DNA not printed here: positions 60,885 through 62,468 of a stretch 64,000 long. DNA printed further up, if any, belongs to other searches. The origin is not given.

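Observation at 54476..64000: Tandem array of a four-gene, all-membrane-protein module (C-D-A-B) with no recognisable function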

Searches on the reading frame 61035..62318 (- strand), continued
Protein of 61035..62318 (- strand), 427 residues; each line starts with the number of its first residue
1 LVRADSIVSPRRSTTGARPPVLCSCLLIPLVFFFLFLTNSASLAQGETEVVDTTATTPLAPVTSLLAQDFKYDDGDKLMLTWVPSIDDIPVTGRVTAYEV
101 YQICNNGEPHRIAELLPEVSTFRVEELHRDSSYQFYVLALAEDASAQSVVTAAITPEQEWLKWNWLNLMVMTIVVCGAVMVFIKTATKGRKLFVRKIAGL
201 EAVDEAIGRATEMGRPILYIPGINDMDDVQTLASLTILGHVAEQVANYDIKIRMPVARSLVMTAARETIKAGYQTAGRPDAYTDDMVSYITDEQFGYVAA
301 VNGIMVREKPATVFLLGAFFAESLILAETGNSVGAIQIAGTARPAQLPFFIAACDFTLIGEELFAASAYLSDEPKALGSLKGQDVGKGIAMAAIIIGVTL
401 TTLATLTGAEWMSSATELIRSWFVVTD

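Call 20: search_protein_families(library=pfam, proteins=[L050:6891-8759:+, L050:8763-9905:+, L073:8720-9889:+, L007:1965-3113:-, L007:3897-5846:-, L013:4475-5620:+], max_evalue=1)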
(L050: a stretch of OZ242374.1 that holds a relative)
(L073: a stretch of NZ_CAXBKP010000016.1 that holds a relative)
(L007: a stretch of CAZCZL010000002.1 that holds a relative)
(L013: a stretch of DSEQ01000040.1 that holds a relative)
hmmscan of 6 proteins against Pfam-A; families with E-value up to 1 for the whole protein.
L050:6891-8759:+ (623 aa): 4 families
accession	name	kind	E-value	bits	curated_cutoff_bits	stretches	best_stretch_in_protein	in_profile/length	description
PF13941.12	MutL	-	2.3e-127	425.9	27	1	32-504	1-450/450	MutL protein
PF01968.24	Hydantoinase_A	-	1.4e-06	28.2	22.9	2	298-333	73-108/291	Hydantoinase/oxoprolinase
PF05378.19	Hydant_A_N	-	0.002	18.3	25.2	1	34-90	3-52/176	Hydantoinase/oxoprolinase N-terminal region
PF10686.14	YAcAr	-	0.046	14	28.2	1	156-184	12-40/66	YspA, cpYpsA-related SLOG family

L050:8763-9905:+ (381 aa): 0 families

L073:8720-9889:+ (390 aa): 1 family
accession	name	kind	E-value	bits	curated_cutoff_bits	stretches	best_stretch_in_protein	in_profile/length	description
PF13375.12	RnfC_N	-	0.0016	18.8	25.6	1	81-127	41-84/101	RnfC Barrel sandwich hybrid domain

L007:1965-3113:- (383 aa): 2 families
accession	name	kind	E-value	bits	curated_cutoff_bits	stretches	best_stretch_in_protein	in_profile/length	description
PF00364.28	Biotin_lipoyl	-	0.0056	16.9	22.1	0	77-92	19-34/73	Biotin-requiring enzyme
PF11222.13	DUF3017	-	0.48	11.2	25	1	194-218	18-42/74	Protein of unknown function (DUF3017)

L007:3897-5846:- (650 aa): 5 families
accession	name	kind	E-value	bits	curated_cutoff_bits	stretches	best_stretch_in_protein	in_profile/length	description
PF13941.12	MutL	-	2.5e-129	432.4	27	1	46-523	1-450/450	MutL protein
PF01968.24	Hydantoinase_A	-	0.0017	18.1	22.9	1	34-75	69-108/291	Hydantoinase/oxoprolinase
PF05378.19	Hydant_A_N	-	0.0072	16.5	25.2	0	321-339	2-20/176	Hydantoinase/oxoprolinase N-terminal region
PF21522.3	MreB-like_C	-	0.021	15.8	27.8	1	323-364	2-42/123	Archaeal actin homologue MreB-like, C-terminal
PF05725.18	FNIP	-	0.29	11.8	21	1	390-407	24-41/44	FNIP Repeat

L013:4475-5620:+ (382 aa): 3 families
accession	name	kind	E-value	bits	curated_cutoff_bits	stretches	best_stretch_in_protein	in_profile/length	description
PF13375.12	RnfC_N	-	0.00045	20.6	25.6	1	78-122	44-84/101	RnfC Barrel sandwich hybrid domain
PF05896.17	NQRA_N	-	0.022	15.4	25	0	72-119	35-79/94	NqrA N-terminal barrel-sandwich hybrid domain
PF01618.21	MotA_ExbB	-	0.16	12.1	22.9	1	333-357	57-81/127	MotA/TolQ/ExbB proton channel family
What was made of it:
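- On GlmL/MutL ASKHA family (applies to E, which is encoded outside the window in related loci): Pfam membership is met (426-432 bits, call 20).
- It matches Pfam PF13941 at E 1e-127 (call 20). E has an actin/Hsp70 fold (call 20).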

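Call 21: search_protein_families(library=ncbifam, proteins=[L050:6891-8759:+, L050:8763-9905:+, L073:8720-9889:+, L007:1965-3113:-, L007:3897-5846:-, L013:4475-5620:+], max_evalue=1)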
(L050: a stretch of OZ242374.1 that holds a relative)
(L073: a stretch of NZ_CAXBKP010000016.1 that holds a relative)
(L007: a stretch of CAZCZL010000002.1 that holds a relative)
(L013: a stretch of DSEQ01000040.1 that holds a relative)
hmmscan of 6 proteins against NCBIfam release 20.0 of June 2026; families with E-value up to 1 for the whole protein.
L050:6891-8759:+ (623 aa): 3 families
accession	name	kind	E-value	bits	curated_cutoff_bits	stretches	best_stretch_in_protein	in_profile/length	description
NF040745.1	accessory_GlmL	equivalog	6.3e-69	232.9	475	1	33-502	2-455/459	methylaspartate mutase accessory protein GlmL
NF040744.1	ornith_Or-4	equivalog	1.9e-62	211.4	600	1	32-502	3-445/448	GlmL-related ornithine degradation protein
TIGR01319.1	glmL_fam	subfamily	9.5e-48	163.2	204.05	1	114-501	65-452/456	GlmL family protein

L050:8763-9905:+ (381 aa): 0 families

L073:8720-9889:+ (390 aa): 0 families

L007:1965-3113:- (383 aa): 0 families

L007:3897-5846:- (650 aa): 4 families
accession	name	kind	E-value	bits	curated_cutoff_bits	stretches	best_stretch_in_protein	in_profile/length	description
NF040745.1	accessory_GlmL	equivalog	1.3e-70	238.5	475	1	47-521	2-455/459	methylaspartate mutase accessory protein GlmL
NF040744.1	ornith_Or-4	equivalog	9.6e-67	225.5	600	1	45-522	3-446/448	GlmL-related ornithine degradation protein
TIGR01319.1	glmL_fam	subfamily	4.3e-52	177.5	204.05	1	50-521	2-453/456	GlmL family protein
NF033081.0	AAC_3_IV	equivalog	0.13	11.6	420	1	141-212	87-157/252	AAC(3)-IV family aminoglycoside N-acetyltransferase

L013:4475-5620:+ (382 aa): 2 families
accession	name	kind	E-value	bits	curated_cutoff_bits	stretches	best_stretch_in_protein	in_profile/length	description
NF041633.1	trifunc_aldol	exception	0.058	11.8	700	1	190-260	51-121/580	KHG/KDPG aldolase/sugar kinase fusion protein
TIGR03058.1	rpt_csmH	equivalog_domain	0.19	11.6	60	1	115-125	7-17/27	chlorosome envelope protein H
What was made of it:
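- On GlmL/MutL ASKHA family (applies to E, which is encoded outside the window in related loci): The equivalog cut-offs are not met (233-238 against 475 bits; TIGR01319 163-178 against 204 bits, call 21).
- Closest known: GlmL/MutL accessory proteins of glutamate and ornithine mutases. Different: E scores 233-238 bits against the GlmL equivalog model, whose cut-off is 475 (call 21).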

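Call 51: predict_structure(alignment_id=A6)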
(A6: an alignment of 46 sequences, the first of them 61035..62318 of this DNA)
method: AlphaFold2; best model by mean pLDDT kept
length: 427 residues; sequences in the alignment: 46
mean_pLDDT: 63.0   pTM: 0.38
mean pLDDT of the five models: 63.0, 62.7, 60.4, 59.9, 57.8
residues with pLDDT >= 90: 84; 70-90: 94; 50-70: 64; < 50: 185
segments of 3 or more residues with pLDDT < 50: 1-24, 44-54, 189-204, 214-223, 225-246, 248-258, 294-360, 365-381, 425-427
pLDDT, mean of each block of 10 residues (from residue 1): 38 35 54 73 45 65 93 82 94 93 97 96 92 97 95 83 68 80 63 39 51 47 44 45 42 42 64 80 72 40 30 36 43 36 40 44 47 45 61 81 88 87 60
secondary structure, 60 per line:
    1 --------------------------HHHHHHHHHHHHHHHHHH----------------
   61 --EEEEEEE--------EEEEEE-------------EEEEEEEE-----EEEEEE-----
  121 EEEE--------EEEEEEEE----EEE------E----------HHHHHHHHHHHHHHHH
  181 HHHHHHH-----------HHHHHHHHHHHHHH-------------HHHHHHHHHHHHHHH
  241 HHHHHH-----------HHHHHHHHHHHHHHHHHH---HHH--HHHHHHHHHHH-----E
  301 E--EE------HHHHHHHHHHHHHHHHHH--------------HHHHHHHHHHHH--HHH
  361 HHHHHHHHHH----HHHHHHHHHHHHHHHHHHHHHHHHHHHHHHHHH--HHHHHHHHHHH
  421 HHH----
elements in order: H27-44 E63-69 E78-83 E97-104 E110-115 E121-124 E133-140 E145-147 H165-187 H199-212 H226-246 H258-275 H284-294 H312-329 H344-355 H358-370 H375-407 H410-423
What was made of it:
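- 61869..62153 (-): FN3 ectodomain of C1 (about residues 56-150). AF2 gives a seven-strand sandwich at pLDDT above 90 (call 51).
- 61095..61850 (-): DUF6754 core of C1 (residues 157-408). It is the best-conserved part of the whole module. AF2 confidence is only 30-50, so the fold is unresolved (call 51).
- On Fibronectin type III domain (ectodomain of C): AF2 gives seven strands at pLDDT above 90 (call 51).
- The DUF6754 core did not fold confidently (pLDDT 30-50, call 51).
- Tried and rejected: The DUF6754 core came out at pLDDT 30-50 and is unusable, so no fold search was attempted on it (call 51).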

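Call 53: search_solved_structures(query=A8, max_evalue=10, show_alignments=2)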
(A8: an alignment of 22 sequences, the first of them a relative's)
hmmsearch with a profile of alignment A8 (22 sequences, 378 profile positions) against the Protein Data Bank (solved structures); distinct sequences matched with E-value up to 10: 12.
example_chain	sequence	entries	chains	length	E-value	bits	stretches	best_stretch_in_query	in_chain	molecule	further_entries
2xhc_A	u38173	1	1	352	0.013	17.6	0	259-349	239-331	TRANSCRIPTION ANTITERMINATION PROTEIN NUSG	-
2auj_D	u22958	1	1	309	0.18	13.9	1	17-48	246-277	DNA-directed RNA polymerase beta' chain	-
6oy6_D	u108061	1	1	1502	0.23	13.5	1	17-104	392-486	DNA-directed RNA polymerase subunit beta'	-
6wox_D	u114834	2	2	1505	0.23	13.5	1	17-104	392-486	DNA-directed RNA polymerase subunit beta'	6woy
1iw7_D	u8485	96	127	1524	0.23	13.5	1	17-104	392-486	RNA polymerase beta subunit | DNA-directed RNA polymerase beta' chain | DNA-directed RNA polymerase subunit beta' chain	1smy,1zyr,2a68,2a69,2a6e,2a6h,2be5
8hsg_J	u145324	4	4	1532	0.24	13.5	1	17-104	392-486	DNA-directed RNA polymerase subunit beta'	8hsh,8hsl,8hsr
4gzy_D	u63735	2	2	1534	0.24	13.5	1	17-104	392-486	DNA-directed RNA polymerase subunit beta'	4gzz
4jej_A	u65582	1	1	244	0.29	13.2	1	187-226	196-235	Geranylgeranylglyceryl phosphate synthase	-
2e70_A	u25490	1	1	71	0.32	13.1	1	318-359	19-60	Transcription elongation factor SPT5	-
7s5f_B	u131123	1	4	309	0.47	12.5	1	236-309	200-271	Manose-6-phosphate reductase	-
9eh1_Z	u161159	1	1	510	0.62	12.1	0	319-359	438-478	Transcription elongation factor SPT5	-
3gbh_A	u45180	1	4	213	1.6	10.7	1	188-236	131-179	NAD(P)H-flavin oxidoreductase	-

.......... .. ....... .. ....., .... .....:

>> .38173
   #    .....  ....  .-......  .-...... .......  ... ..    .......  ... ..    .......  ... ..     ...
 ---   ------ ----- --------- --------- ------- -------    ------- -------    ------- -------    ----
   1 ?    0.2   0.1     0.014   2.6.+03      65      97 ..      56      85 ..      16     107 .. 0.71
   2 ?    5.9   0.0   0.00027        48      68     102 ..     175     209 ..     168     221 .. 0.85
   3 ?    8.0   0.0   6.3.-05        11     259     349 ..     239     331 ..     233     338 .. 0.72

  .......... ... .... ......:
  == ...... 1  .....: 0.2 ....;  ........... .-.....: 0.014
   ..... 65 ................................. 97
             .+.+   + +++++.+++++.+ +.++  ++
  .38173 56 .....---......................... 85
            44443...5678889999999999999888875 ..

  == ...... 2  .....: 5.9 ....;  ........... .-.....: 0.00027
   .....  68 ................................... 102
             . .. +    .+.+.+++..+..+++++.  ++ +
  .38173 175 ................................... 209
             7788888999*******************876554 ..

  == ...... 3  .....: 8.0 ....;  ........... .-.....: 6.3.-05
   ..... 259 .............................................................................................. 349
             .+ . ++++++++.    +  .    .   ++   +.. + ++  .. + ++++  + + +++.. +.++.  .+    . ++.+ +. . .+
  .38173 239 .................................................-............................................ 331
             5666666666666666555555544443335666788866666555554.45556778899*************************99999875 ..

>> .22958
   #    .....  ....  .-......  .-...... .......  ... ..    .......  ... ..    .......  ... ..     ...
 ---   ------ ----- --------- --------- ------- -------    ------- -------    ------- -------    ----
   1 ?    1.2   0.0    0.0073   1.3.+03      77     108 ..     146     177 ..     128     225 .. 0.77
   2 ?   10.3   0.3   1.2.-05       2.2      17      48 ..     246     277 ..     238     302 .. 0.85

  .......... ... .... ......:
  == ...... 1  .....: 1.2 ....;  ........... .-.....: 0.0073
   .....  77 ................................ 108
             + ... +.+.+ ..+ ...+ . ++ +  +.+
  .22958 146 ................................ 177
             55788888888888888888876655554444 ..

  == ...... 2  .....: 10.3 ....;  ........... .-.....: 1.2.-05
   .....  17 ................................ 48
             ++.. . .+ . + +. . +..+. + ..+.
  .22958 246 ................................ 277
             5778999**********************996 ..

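Call 55: search_protein_families(library=pfam, proteins=[L016:722-1279:+, L050:6544-6951:+, L073:6388-6822:+, L063:6314-6847:+, L061:5898-6473:+, L036:5568-6038:+, L072:3168-3773:+, L075:6047-6508:+], max_evalue=1)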
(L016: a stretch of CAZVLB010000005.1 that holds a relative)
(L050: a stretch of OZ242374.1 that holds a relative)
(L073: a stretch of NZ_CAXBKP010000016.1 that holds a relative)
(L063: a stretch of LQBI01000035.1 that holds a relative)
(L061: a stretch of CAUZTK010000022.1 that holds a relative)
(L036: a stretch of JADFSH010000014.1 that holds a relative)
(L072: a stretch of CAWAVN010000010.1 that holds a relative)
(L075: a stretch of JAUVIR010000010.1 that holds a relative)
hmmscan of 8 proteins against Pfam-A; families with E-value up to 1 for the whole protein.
L016:722-1279:+ (186 aa): 1 family
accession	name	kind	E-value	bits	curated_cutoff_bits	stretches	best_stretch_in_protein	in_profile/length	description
PF06847.16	Arc_PepC_II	-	0.21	12.7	29.9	0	131-164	3-37/93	Archaeal Peptidase A24 C-terminus Type II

L050:6544-6951:+ (136 aa): 0 families

L073:6388-6822:+ (145 aa): 0 families

L063:6314-6847:+ (178 aa): 0 families

L061:5898-6473:+ (192 aa): 4 families
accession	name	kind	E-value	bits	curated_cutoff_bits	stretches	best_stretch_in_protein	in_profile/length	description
PF10756.15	bPH_6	-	1.7e-05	25.2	22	1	117-155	4-42/73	Bacterial PH domain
PF13796.11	Sensor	-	0.0044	17.5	28.2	1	31-115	49-123/162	Putative sensor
PF00487.30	FA_desaturase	-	0.019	15.2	29.7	1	66-139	134-208/253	Fatty acid desaturase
PF14317.12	YcxB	-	0.089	13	23.3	1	119-143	1-25/61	YcxB-like protein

L036:5568-6038:+ (157 aa): 4 families
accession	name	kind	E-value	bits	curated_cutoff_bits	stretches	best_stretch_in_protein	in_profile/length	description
PF13493.11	DUF4118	-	0.0013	19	28.4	1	36-84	23-69/107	Domain of unknown function (DUF4118)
PF10756.15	bPH_6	-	0.0048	17.3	22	1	81-113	3-37/73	Bacterial PH domain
PF10003.15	DUF2244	-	0.072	13.3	27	1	38-77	18-57/138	Integral membrane protein (DUF2244)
PF00487.30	FA_desaturase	-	0.33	11.1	29.7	1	20-77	116-174/253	Fatty acid desaturase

L072:3168-3773:+ (202 aa): 1 family
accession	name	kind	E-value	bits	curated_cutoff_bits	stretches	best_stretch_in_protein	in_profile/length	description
PF10756.15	bPH_6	-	0.027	14.9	22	1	110-134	6-32/73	Bacterial PH domain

L075:6047-6508:+ (154 aa): 3 families
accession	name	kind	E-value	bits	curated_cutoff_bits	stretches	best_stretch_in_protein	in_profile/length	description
PF10872.14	DUF2740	-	0.15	12.2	27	0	107-127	9-26/43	Protein of unknown function (DUF2740)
PF20990.2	DUF2207_C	-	0.18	11.9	33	1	39-82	142-187/247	Predicted membrane protein (DUF2207) C-terminal domain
PF14317.12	YcxB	-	0.23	11.7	23.3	0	86-118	2-34/61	YcxB-like protein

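Call 73: search_protein_families(library=pfam, proteins=[L013:15223-17004:+, L016:14929-16713:+, L029:4167-6017:+, L072:10991-12898:+, L022:12735-14420:+, L035:9989-12394:+, L058:8105-11197:+, L078:11087-12091:+, L051:8690-11122:+, L034:9296-11140:+], max_evalue=0.01)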
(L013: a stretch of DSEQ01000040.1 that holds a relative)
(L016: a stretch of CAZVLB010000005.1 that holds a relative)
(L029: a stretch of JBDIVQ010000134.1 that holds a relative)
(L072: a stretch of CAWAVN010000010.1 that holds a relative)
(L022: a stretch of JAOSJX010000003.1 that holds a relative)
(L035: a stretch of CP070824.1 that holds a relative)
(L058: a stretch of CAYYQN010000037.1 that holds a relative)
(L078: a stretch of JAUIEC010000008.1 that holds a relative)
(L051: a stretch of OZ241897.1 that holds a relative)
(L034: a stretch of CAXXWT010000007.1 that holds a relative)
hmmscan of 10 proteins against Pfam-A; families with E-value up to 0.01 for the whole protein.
L013:15223-17004:+ (594 aa): 2 families
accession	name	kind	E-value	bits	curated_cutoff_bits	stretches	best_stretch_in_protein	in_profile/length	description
PF13517.12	FG-GAP_3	-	4.4e-28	98.1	26.9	5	282-343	1-61/61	FG-GAP-like repeat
PF01839.29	FG-GAP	-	2.1e-10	40.7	22.1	2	326-356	3-36/37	FG-GAP repeat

L016:14929-16713:+ (595 aa): 2 families
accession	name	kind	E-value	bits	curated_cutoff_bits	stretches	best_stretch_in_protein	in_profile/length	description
PF13517.12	FG-GAP_3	-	7.1e-28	97.4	26.9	5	282-343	1-61/61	FG-GAP-like repeat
PF01839.29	FG-GAP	-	1.2e-10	41.5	22.1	1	326-358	3-37/37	FG-GAP repeat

L029:4167-6017:+ (617 aa): 0 families

L072:10991-12898:+ (636 aa): 0 families

L022:12735-14420:+ (562 aa): 0 families

L035:9989-12394:+ (802 aa): 5 families
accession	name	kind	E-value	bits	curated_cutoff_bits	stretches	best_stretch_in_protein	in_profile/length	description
PF20539.3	DUF6754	-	4.1e-124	413.2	27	1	178-426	2-250/257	Domain of unknown function (DUF6754)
PF01343.23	Peptidase_S49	-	1e-43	149.4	24.9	1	589-738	3-152/154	Peptidase family S49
PF25145.1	NfeD1b_N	-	2.1e-05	24.6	40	1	549-631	19-98/189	NfeD1b, N-terminal domain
PF00574.28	CLP_protease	-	7.6e-05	23.1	20.2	1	560-616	44-98/182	Clp protease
PF01972.22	SDH_protease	-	0.00013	21.5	31.3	1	562-628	91-155/286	ClpP-like SDH-type serine proteinase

L058:8105-11197:+ (1031 aa): 1 family
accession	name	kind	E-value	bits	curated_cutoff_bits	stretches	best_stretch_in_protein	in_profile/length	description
PF20539.3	DUF6754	-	1.1e-117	392.1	27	1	773-1025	2-254/257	Domain of unknown function (DUF6754)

L078:11087-12091:+ (335 aa): 0 families

L051:8690-11122:+ (811 aa): 1 family
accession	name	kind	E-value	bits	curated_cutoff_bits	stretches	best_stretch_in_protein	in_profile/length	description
PF20539.3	DUF6754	-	6.1e-119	396.3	27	1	540-789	3-252/257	Domain of unknown function (DUF6754)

L034:9296-11140:+ (615 aa): 2 families
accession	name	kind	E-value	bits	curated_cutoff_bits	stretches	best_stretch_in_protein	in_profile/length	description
PF20539.3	DUF6754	-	8e-119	395.9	27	1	344-591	2-249/257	Domain of unknown function (DUF6754)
PF00041.27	fn3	-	0.00054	20.6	25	0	128-202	13-72/84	Fibronectin type III domain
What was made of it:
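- That fits a periplasmic C-terminus (call 73). D carries an FG-GAP insert in some unit-III copies (call 73).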
